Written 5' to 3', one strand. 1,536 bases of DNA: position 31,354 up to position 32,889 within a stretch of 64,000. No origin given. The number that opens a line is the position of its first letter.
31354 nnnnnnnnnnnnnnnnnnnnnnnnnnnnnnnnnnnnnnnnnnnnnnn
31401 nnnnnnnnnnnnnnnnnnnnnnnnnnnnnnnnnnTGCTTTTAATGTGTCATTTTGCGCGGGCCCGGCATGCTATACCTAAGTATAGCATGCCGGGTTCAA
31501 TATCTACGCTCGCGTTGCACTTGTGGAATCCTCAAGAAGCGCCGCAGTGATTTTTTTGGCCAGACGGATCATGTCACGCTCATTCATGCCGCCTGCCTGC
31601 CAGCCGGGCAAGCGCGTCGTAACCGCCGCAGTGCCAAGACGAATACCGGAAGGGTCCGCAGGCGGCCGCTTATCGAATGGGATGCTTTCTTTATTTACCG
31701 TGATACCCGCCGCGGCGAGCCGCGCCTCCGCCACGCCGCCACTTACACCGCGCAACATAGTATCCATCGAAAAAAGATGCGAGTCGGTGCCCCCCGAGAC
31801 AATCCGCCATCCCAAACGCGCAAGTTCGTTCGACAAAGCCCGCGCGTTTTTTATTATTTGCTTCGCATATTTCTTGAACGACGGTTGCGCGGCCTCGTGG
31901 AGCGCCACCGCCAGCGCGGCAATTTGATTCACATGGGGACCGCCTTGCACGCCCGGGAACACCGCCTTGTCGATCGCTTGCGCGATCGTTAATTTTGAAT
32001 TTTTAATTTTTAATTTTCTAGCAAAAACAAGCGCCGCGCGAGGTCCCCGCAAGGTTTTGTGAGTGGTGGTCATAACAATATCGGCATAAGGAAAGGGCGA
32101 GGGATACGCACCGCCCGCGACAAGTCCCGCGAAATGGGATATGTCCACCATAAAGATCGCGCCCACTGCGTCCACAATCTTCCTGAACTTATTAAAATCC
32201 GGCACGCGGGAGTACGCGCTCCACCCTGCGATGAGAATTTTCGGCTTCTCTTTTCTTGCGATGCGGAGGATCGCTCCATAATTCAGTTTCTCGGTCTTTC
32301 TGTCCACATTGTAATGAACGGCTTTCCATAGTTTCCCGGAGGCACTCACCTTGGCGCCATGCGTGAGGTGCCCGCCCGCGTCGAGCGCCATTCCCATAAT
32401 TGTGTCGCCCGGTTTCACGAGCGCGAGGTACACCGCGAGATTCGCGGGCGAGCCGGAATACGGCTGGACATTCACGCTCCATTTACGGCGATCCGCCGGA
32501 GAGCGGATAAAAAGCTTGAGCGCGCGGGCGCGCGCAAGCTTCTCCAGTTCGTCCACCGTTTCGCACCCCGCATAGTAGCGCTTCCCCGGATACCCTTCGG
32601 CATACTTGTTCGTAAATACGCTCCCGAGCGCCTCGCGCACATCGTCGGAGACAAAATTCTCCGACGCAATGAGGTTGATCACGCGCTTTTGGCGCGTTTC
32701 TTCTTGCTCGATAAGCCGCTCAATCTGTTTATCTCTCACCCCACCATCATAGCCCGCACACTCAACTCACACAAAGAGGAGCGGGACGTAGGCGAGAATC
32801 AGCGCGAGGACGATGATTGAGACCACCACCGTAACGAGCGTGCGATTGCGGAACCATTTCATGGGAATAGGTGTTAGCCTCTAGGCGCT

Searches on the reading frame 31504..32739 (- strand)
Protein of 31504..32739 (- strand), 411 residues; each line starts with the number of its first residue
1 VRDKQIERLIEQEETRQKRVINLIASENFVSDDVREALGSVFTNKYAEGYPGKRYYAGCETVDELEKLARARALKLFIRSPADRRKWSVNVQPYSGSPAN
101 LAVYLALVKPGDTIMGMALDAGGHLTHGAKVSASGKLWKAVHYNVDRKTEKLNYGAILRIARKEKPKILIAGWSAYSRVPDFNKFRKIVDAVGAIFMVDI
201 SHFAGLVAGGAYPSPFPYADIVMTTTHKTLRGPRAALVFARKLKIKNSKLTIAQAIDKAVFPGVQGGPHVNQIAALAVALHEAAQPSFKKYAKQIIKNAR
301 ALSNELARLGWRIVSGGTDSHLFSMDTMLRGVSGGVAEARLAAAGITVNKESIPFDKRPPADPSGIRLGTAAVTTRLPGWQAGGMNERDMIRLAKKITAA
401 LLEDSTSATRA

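Call 53: search_protein_families(library=pfam, proteins=[window:31504-32739:-], max_evalue=0.0001)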
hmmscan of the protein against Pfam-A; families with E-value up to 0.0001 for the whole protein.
window:31504-32739:- (411 aa): 2 families
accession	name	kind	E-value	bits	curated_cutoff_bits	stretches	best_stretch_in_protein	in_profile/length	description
PF00464.25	SHMT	-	6.5e-152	506.2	27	1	2-376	4-385/399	Serine hydroxymethyltransferase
PF00155.27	Aminotran_1_2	-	4.6e-05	23.2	19.7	1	68-325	47-307/361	Aminotransferase class I and II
